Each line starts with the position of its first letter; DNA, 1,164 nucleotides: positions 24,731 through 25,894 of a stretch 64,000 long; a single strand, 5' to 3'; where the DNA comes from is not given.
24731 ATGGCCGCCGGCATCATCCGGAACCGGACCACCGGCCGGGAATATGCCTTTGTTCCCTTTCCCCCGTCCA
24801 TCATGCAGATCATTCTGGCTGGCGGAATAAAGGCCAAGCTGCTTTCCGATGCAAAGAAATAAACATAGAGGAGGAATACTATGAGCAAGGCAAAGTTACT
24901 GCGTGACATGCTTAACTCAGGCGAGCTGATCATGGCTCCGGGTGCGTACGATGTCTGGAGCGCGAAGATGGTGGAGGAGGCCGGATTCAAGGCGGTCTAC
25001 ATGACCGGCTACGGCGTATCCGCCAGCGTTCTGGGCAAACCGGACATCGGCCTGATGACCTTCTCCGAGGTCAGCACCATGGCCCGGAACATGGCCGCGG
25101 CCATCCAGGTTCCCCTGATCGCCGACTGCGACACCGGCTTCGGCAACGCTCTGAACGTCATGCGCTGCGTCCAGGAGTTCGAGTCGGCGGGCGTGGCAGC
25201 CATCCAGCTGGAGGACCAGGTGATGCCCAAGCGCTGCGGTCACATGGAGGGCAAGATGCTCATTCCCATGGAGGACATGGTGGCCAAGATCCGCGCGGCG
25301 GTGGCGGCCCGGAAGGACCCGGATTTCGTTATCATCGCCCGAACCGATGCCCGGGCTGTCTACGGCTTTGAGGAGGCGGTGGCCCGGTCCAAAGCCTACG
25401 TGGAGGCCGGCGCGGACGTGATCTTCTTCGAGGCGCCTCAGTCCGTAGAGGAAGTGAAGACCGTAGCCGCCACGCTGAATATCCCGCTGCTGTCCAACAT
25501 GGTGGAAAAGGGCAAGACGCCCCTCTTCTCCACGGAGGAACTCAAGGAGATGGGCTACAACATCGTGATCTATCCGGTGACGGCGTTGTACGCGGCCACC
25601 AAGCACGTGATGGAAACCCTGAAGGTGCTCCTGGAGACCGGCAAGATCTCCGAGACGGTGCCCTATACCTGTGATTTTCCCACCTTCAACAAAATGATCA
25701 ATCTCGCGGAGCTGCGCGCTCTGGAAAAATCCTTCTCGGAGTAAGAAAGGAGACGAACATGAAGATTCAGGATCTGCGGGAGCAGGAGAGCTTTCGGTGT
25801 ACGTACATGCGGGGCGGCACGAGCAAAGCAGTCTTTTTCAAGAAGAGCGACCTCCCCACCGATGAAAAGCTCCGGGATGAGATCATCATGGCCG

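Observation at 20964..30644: Sigma-54/PrpR-controlled methylcitrate-cycle-like operon without synthase or CoA ligase but with a dedicated permease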

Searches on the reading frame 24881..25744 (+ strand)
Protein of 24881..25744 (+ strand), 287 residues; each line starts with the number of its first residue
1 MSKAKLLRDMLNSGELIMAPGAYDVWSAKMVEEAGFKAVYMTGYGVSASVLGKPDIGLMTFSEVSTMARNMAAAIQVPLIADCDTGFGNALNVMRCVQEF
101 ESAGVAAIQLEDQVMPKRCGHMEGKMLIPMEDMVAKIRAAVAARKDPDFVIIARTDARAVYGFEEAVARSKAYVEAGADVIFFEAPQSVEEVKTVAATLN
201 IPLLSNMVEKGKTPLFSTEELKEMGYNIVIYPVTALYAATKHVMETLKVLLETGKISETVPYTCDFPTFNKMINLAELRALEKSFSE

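Call 3: search_protein_families(library=pfam, proteins=[window:24881-25744:+])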
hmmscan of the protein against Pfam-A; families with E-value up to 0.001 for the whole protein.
window:24881-25744:+ (287 aa): 3 families
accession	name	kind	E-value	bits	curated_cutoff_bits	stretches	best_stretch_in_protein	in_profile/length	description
PF13714.12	PEP_mutase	-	1.5e-55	188.8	31.5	1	7-248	1-237/240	Phosphoenolpyruvate phosphomutase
PF00463.27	ICL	-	2.1e-15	56.7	26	1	69-161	140-237/526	Isocitrate lyase family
PF02548.21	Pantoate_transf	-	3.5e-05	23.8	28.7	0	6-85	6-85/259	Ketopantoate hydroxymethyltransferase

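Call 4: search_protein_families(library=ncbifam, proteins=[window:24881-25744:+])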
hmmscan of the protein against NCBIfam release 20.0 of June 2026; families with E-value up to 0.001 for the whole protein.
window:24881-25744:+ (287 aa): 9 families
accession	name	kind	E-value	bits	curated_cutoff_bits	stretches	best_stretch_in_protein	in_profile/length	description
TIGR02317.1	prpB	equivalog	2.6e-97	325.5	354.4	1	4-277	2-274/285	methylisocitrate lyase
TIGR02319.1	CPEP_Pphonmut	equivalog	3.9e-86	288.9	420.05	1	2-255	3-256/294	carboxyvinyl-carboxyphosphonate phosphorylmutase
NF008455.0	PRK11320.1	equivalog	1.4e-79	267.5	353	1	2-261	6-265/295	methylisocitrate lyase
TIGR02321.1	Pphn_pyruv_hyd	equivalog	3.2e-45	154.5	374.4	1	1-259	1-262/290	phosphonopyruvate hydrolase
TIGR02320.1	PEP_mutase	equivalog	4.2e-40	137.5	319.55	1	7-259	1-266/284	phosphoenolpyruvate mutase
NF011645.0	PRK15063.1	equivalog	1.4e-22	80.2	562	1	71-159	142-233/430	isocitrate lyase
TIGR01346.1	isocit_lyase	equivalog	1.8e-19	69.6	275.9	1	70-160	144-237/527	isocitrate lyase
NF005074.0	PRK06498.1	equivalog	6.5e-17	61.3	446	1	76-183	178-288/531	isocitrate lyase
NF001452.0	PRK00311.1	subfamily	0.00064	19.1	272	0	5-81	8-83/267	3-methyl-2-oxobutanoate hydroxymethyltransferase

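Call 6: search_solved_structures(query=window:24881-25744:+, max_evalue=0.001)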
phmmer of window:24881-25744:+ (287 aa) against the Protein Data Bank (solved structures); distinct sequences matched with E-value up to 0.001: 46.
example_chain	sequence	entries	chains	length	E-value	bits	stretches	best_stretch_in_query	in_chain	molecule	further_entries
1zlp_A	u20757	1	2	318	3.9e-71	242.8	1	14-285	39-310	petal death protein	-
4iqd_A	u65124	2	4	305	1.1e-66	228.2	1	6-258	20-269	Carboxyvinyl-carboxyphosphonate phosphorylmutase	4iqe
3eoo_A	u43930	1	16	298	5.7e-61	209.4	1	15-257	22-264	Methylisocitrate lyase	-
9hra_A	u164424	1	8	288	7.4e-60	205.8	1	1-263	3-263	2-methylisocitrate lyase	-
9hgk_A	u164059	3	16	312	9.8e-60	205.4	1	1-263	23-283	2-methylisocitrate lyase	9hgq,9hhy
9hgo_A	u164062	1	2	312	2.5e-59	204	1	1-263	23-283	2-methylisocitrate lyase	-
9hhs_A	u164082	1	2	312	3.6e-59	203.5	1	1-263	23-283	2-methylisocitrate lyase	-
3fa3_A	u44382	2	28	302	4.4e-59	203.3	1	5-251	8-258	2,3-dimethylmalate lyase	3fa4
1o5q_A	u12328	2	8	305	6e-58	199.5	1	17-255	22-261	Probable methylisocitrate lyase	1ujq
1mum_A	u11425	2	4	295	1.4e-57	198.3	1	5-254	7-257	2-methylisocitrate lyase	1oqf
1xg3_A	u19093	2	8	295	3.5e-56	193.7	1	5-254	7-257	Probable methylisocitrate lyase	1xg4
3lye_A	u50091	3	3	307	9.5e-56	192.3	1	2-256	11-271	Oxaloacetate acetyl hydrolase | Oxaloacetate acetylhydrolase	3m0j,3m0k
6t4v_C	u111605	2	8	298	9.8e-56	192.3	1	18-244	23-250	2-methylisocitrate lyase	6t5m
5unc_A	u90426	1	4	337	9.3e-41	143.2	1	7-285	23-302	PHOSPHOENOLPYRUVATE PHOSPHOMUTASE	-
2dua_A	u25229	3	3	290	8.1e-40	140.1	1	1-259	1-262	Phosphonopyruvate hydrolase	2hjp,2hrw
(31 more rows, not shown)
